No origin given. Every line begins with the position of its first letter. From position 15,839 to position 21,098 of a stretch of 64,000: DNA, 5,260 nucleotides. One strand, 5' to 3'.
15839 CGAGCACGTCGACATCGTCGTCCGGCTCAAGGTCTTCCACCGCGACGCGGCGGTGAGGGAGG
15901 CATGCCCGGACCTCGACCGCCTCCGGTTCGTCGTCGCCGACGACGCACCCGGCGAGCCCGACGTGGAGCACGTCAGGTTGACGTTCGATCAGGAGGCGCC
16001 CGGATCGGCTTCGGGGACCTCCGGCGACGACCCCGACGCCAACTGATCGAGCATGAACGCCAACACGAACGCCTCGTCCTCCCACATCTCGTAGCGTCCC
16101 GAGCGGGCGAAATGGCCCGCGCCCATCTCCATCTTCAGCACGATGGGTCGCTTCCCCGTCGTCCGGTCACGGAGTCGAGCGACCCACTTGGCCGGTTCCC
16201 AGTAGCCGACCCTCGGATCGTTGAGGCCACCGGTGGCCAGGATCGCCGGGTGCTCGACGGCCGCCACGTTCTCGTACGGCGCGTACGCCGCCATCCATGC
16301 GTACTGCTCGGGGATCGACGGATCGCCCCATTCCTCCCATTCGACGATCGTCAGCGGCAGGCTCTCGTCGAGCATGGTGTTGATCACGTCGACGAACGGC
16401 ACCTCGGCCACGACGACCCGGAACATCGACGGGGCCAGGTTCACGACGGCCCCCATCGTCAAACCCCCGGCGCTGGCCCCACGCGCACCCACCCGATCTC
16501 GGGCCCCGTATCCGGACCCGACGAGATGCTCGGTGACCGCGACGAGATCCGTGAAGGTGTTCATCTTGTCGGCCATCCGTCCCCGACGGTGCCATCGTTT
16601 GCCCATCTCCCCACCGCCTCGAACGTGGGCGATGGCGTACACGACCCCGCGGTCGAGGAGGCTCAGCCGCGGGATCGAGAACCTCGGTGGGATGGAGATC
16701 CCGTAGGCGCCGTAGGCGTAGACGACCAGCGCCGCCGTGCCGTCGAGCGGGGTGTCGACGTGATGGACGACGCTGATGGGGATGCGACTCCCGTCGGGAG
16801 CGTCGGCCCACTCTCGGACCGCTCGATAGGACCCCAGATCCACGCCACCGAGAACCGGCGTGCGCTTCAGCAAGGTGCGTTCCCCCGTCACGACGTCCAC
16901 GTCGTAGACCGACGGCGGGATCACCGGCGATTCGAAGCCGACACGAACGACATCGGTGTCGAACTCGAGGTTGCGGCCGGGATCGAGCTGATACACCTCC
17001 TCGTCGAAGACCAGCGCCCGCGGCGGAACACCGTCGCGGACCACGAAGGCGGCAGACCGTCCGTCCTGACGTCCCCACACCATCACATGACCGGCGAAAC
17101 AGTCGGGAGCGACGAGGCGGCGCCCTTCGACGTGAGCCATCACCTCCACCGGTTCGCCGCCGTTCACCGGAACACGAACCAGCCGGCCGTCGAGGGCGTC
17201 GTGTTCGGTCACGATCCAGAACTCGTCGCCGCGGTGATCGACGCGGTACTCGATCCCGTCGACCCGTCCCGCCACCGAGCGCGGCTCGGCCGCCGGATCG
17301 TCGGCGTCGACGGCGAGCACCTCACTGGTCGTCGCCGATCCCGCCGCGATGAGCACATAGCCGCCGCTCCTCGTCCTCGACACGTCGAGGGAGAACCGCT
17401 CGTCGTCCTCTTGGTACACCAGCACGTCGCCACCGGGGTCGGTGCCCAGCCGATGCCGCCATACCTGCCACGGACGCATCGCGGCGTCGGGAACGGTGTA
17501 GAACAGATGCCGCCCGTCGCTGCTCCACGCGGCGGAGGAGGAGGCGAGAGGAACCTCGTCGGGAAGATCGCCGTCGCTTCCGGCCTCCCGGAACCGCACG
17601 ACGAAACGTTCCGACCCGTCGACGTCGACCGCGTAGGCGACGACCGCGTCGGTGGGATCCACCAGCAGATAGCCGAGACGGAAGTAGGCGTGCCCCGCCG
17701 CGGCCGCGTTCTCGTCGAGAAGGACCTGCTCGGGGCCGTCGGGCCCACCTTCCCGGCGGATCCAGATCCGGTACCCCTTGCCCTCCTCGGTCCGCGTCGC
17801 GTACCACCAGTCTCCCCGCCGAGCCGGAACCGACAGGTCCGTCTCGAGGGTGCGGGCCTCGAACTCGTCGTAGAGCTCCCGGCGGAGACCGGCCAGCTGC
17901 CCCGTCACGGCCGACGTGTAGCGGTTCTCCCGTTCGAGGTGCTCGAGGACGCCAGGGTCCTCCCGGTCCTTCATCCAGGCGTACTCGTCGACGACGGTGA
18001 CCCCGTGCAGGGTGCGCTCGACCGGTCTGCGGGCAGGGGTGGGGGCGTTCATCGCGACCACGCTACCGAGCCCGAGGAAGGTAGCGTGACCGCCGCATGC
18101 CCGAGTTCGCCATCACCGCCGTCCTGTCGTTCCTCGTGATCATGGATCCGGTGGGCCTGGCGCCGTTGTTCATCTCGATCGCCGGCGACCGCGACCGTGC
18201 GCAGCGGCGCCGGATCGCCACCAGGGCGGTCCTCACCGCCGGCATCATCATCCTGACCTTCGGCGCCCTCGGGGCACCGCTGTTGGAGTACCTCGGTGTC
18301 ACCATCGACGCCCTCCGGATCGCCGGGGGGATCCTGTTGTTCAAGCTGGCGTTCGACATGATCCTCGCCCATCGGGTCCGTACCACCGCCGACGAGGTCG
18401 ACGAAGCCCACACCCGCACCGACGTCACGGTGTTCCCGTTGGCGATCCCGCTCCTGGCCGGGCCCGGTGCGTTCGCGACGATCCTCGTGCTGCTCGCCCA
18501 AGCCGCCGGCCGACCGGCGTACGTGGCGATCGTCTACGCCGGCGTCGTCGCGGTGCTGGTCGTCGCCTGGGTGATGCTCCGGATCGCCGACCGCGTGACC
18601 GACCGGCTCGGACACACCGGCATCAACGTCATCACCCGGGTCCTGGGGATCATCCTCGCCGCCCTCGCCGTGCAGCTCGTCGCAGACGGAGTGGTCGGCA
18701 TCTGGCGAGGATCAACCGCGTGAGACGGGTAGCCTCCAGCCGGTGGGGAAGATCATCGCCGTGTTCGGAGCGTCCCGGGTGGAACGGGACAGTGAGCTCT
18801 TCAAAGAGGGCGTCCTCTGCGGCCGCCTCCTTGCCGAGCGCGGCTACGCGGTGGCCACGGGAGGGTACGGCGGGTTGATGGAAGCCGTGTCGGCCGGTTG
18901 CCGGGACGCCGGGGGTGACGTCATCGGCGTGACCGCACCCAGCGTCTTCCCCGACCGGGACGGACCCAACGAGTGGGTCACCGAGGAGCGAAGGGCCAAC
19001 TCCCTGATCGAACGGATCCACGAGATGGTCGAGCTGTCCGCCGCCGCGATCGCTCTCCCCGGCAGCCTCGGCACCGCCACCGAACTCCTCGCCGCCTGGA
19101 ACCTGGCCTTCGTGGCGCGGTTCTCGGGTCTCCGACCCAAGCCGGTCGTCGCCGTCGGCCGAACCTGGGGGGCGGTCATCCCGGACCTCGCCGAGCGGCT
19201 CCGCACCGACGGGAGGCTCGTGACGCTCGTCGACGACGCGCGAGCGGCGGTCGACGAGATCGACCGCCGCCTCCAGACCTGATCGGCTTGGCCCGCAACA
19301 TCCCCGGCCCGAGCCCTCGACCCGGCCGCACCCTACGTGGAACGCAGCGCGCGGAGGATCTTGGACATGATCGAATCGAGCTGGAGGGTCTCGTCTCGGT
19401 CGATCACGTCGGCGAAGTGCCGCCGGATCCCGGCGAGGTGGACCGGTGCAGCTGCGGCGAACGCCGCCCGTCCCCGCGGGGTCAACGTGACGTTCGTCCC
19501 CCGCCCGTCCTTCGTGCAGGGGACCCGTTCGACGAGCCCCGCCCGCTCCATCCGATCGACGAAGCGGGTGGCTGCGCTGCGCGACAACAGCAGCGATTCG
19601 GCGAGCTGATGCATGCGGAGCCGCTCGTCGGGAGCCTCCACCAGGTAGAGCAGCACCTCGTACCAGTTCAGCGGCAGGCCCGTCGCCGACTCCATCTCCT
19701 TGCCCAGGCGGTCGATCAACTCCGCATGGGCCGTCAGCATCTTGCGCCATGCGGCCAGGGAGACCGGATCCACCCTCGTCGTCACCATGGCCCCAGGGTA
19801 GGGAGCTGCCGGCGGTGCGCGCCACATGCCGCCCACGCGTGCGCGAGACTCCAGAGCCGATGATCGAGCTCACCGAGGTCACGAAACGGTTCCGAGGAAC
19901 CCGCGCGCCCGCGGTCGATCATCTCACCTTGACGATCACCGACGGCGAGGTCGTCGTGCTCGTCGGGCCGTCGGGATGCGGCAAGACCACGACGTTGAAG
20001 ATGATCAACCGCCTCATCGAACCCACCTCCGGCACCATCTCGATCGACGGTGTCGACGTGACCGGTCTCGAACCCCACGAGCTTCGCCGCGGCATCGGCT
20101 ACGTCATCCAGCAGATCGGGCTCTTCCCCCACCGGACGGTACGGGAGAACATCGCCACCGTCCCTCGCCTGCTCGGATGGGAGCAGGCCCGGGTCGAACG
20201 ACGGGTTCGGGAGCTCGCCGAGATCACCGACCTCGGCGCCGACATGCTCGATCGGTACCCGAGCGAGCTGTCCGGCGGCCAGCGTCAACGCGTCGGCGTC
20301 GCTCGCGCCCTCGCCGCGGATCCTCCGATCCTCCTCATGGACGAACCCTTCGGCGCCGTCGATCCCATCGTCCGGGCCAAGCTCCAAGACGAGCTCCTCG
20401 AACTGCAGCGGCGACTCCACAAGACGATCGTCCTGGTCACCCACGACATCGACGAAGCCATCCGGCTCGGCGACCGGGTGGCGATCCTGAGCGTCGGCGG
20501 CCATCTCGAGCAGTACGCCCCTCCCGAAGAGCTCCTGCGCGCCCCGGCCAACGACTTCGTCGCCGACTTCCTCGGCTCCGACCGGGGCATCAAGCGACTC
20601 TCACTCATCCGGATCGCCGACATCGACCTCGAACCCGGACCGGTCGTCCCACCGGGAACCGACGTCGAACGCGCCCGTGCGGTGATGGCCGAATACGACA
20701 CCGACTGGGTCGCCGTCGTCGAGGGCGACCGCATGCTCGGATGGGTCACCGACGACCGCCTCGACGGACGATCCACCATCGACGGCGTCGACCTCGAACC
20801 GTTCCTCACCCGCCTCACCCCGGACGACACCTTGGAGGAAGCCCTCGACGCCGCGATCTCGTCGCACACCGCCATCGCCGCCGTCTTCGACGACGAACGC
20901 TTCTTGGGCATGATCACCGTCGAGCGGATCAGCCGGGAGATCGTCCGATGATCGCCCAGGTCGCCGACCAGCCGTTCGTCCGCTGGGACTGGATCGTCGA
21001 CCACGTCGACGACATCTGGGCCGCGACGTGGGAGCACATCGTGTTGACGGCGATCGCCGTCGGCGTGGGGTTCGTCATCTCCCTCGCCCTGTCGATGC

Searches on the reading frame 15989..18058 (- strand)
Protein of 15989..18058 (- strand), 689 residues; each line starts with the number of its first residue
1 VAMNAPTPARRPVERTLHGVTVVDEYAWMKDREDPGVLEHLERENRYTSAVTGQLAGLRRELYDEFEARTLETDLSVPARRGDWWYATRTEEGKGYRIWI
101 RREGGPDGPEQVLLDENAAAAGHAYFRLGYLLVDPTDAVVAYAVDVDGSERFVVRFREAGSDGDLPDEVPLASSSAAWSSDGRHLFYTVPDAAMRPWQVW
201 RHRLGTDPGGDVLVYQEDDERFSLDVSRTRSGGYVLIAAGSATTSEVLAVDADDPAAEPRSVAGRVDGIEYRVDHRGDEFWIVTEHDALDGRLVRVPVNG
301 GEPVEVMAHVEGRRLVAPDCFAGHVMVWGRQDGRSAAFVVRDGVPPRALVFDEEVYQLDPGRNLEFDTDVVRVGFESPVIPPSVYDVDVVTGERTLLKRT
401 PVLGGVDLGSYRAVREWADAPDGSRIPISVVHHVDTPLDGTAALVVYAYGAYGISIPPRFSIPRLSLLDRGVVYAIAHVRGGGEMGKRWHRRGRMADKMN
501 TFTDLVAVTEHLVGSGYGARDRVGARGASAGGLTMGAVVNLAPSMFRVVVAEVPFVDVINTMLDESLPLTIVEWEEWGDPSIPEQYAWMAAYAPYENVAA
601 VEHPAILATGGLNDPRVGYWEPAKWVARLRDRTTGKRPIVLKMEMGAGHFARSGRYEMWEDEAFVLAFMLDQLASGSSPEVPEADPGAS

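Call 50: search_protein_families(library=pfam, proteins=[window:15989-18058:-], max_evalue=0.00001)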
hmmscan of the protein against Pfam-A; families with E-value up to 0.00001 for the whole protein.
window:15989-18058:- (689 aa): 2 families
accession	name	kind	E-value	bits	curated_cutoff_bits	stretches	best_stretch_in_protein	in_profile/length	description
PF02897.21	Peptidase_S9_N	-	1.3e-81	274.9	24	1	9-399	5-413/414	Prolyl oligopeptidase, N-terminal beta-propeller domain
PF00326.27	Peptidase_S9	-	2.3e-60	204.2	22.6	1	459-674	2-211/213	Prolyl oligopeptidase family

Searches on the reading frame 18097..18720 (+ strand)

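Call 51: search_protein_families(library=pfam, proteins=[window:18097-18720:+], max_evalue=0.00001)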
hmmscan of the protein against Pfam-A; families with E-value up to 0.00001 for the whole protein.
window:18097-18720:+ (208 aa): 1 family
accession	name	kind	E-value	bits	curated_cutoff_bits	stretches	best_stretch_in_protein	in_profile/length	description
PF01914.23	MarC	-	4.3e-54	183.5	23.9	1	4-202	3-202/203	MarC family integral membrane protein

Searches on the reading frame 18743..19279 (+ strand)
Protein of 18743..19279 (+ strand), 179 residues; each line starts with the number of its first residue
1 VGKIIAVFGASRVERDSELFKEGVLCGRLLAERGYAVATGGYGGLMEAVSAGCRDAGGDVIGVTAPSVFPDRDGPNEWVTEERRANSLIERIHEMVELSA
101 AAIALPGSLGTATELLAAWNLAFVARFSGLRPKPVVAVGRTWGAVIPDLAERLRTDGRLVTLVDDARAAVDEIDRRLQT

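Call 51: search_protein_families(library=pfam, proteins=[window:18743-19279:+], max_evalue=0.00001)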
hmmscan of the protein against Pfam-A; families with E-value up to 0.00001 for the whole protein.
window:18743-19279:+ (179 aa): 2 families
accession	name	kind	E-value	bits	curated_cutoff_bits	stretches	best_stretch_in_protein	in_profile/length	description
PF18306.6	LDcluster4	-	2.5e-15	56.8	26.3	1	4-120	3-115/151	SLOG cluster4 family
PF03641.19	Lysine_decarbox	-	4e-13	50.1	27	1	46-139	1-89/131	Possible lysine decarboxylase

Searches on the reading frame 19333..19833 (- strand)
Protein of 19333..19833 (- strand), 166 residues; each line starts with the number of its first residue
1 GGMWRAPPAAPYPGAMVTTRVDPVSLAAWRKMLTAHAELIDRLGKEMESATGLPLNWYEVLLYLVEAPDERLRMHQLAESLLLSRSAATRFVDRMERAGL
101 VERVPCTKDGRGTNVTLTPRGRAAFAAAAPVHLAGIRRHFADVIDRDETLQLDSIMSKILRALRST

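Call 51: search_protein_families(library=pfam, proteins=[window:19333-19833:-], max_evalue=0.00001)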
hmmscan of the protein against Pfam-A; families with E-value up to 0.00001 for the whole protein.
window:19333-19833:- (166 aa): 3 families
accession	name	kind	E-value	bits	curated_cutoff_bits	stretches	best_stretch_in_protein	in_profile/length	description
PF12802.13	MarR_2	-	1.2e-15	57.8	27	1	52-111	2-60/61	MarR family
PF01047.28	MarR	-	2.1e-11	44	24.6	1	69-111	17-57/59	MarR family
PF13412.12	HTH_24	-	5.6e-06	26.3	21.9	0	61-102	9-48/48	Winged helix-turn-helix DNA-binding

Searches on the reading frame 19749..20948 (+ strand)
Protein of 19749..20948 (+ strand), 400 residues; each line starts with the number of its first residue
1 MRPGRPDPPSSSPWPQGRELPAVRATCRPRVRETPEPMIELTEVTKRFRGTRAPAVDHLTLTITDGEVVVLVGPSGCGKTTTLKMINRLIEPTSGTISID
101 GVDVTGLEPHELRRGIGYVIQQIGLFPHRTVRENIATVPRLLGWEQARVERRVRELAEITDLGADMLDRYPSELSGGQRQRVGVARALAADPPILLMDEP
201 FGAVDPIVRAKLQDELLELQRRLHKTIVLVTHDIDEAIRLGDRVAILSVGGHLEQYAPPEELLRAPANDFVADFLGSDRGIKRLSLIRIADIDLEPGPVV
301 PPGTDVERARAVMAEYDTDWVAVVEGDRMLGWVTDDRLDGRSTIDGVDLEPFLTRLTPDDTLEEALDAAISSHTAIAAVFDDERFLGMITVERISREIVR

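Call 51: search_protein_families(library=pfam, proteins=[window:19749-20948:+], max_evalue=0.00001)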
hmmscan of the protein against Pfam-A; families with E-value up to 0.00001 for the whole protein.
window:19749-20948:+ (400 aa): 3 families
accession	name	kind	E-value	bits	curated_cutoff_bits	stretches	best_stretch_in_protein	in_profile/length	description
PF00005.33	ABC_tran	-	8.8e-38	130.4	25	1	57-201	2-136/137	ABC transporter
PF00571.33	CBS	-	4.8e-12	46.5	24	0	356-399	12-56/57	CBS domain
PF13304.12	AAA_21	-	8.5e-08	33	27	0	130-233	167-299/304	AAA domain, putative AbiEii toxin, Type IV TA system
